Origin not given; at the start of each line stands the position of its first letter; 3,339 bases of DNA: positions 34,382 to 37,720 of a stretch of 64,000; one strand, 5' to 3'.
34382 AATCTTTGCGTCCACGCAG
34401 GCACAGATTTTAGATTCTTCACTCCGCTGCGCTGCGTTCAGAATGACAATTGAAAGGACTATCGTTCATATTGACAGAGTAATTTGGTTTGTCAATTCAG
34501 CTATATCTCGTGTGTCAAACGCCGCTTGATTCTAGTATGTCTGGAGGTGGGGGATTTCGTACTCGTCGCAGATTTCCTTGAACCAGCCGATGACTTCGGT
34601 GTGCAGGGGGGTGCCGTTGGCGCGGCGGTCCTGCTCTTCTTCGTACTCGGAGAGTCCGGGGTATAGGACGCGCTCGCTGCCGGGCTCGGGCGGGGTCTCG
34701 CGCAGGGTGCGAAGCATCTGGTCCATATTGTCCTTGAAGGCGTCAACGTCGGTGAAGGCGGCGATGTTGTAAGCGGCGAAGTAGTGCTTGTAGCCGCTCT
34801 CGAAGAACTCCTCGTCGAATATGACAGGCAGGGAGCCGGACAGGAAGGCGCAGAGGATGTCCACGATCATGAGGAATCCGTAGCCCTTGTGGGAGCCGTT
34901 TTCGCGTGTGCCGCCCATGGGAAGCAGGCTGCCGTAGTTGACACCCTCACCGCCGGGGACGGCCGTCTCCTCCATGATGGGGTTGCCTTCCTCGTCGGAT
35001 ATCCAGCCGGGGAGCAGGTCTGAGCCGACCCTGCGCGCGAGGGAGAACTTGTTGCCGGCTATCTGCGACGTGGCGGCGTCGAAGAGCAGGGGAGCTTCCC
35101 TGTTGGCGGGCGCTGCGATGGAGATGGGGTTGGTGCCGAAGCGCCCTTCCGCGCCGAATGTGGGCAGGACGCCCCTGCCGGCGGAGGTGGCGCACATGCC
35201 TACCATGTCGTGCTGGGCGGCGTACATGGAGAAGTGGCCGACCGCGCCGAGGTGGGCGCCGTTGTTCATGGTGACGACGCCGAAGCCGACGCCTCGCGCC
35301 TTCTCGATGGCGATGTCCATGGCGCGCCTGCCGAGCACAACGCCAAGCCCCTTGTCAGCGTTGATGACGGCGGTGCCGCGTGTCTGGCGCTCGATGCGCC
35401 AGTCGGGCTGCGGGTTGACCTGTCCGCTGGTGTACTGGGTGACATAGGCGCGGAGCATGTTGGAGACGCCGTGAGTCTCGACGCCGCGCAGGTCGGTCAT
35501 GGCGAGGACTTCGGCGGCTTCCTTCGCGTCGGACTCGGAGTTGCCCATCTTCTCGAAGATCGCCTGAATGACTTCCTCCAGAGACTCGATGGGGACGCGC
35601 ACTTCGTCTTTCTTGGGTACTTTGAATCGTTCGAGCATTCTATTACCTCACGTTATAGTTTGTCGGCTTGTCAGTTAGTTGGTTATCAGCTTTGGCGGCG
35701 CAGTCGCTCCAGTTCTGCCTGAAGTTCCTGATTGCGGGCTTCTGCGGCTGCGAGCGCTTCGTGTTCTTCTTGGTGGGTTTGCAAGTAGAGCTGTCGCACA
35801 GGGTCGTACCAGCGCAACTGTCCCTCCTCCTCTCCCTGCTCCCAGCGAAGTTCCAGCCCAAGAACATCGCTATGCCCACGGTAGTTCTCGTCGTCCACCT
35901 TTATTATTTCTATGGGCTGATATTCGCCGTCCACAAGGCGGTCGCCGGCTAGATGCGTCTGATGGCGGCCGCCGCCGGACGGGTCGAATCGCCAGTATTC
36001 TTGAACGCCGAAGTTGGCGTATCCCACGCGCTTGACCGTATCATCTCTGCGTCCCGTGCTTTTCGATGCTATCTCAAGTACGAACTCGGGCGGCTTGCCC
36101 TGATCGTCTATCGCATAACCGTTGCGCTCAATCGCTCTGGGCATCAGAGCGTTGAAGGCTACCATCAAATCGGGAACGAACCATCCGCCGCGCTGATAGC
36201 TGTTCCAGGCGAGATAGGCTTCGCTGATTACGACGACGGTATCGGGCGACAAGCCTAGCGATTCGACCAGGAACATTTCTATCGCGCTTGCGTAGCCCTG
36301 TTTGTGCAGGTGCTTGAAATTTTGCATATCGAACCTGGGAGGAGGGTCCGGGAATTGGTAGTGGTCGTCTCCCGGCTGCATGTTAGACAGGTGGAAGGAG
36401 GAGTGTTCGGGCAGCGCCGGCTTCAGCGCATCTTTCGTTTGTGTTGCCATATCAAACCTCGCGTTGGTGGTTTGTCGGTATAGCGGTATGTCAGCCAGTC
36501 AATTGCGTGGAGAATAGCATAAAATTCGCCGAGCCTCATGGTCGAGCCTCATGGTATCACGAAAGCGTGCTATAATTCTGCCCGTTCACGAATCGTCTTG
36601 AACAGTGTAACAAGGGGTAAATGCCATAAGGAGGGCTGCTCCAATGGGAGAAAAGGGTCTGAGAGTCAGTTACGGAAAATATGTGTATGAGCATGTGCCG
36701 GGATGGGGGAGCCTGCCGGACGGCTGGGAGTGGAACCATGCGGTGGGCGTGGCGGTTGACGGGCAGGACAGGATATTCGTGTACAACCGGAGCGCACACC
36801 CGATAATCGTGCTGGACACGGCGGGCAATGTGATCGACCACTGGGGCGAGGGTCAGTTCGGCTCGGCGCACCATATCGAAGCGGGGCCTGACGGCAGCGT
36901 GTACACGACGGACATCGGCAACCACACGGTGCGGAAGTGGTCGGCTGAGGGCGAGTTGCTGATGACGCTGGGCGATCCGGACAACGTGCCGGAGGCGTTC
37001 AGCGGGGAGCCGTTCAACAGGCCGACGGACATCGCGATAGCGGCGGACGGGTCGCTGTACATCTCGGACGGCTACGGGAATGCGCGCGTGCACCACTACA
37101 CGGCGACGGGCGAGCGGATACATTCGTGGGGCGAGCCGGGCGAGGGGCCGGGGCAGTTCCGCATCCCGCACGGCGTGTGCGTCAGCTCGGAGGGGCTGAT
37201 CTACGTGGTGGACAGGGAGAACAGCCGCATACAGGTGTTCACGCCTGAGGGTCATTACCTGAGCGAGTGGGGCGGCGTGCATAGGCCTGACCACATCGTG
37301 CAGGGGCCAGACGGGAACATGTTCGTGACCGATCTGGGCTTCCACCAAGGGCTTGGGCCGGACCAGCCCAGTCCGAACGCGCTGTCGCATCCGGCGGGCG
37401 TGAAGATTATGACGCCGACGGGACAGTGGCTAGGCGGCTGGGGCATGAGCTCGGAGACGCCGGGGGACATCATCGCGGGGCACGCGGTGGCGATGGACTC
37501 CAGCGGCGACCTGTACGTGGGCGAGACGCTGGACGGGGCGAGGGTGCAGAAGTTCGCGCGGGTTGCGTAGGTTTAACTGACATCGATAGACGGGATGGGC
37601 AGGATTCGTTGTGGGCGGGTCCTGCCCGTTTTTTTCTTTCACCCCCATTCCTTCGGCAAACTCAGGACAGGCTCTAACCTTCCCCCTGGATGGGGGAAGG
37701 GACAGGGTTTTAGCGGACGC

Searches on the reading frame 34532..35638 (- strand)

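Call 99: search_protein_families(library=pfam, proteins=[window:34532-35638:-], max_evalue=0.01)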
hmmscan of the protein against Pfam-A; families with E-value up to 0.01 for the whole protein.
window:34532-35638:- (368 aa): 1 family
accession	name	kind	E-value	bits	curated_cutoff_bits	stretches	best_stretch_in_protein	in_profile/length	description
PF02615.19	Ldh_2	-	7.5e-95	318.3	38.8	1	16-350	2-329/333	Malate/L-lactate dehydrogenase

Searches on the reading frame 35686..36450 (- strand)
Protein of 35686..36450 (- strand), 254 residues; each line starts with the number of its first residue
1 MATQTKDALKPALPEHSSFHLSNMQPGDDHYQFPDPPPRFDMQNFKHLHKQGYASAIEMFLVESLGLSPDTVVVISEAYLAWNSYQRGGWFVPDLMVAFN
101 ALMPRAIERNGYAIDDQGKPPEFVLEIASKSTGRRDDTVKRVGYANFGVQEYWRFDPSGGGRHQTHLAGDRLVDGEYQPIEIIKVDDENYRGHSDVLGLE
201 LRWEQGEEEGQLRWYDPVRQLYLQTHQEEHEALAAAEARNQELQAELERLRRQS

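Call 99: search_protein_families(library=pfam, proteins=[window:35686-36450:-], max_evalue=0.01)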
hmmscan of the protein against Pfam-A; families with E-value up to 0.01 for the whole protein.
window:35686-36450:- (254 aa): 1 family
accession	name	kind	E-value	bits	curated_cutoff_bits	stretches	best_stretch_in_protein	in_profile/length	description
PF05685.18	Uma2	-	7.4e-15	55.3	27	1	72-201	54-169/172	Putative restriction endonuclease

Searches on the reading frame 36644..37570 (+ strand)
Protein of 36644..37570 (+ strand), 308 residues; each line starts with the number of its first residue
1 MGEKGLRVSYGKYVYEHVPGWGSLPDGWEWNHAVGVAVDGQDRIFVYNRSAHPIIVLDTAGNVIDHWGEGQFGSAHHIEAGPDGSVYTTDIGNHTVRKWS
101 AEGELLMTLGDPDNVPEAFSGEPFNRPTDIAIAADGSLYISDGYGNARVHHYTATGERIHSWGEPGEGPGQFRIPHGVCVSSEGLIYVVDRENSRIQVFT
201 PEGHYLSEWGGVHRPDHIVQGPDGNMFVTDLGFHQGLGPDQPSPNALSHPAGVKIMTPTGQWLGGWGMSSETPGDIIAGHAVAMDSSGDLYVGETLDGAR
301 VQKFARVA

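Call 99: search_protein_families(library=pfam, proteins=[window:36644-37570:+], max_evalue=0.01)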
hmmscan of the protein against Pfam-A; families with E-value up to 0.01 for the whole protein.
window:36644-37570:+ (308 aa): 7 families
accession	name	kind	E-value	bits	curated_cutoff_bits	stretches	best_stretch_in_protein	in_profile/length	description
PF01436.27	NHL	-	6.6e-27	92.6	20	2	172-199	1-28/28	NHL repeat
PF25021.1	TEN_NHL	-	3e-07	30.2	27.1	0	125-149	330-353/357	Teneurin NHL domain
PF24684.1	Vgb_lyase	-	4.6e-06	26.1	50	0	125-229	55-155/290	Virginiamycin B lyase family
PF17170.10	DUF5128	-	3.6e-05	23.6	22.9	1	134-209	52-128/321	6-bladed beta-propeller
PF23500.1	DUF7133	-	0.0002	21.2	27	0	123-150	327-354/385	Domain of unknown function (DUF7133)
PF08450.18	SGL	-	0.00026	21.1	26.3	0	81-209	94-220/246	SMP-30/Gluconolactonase/LRE-like region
PF20067.5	SSL_N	-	0.00079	19.7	18.9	0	129-142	25-38/46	Strictosidine synthase-like, N-terminal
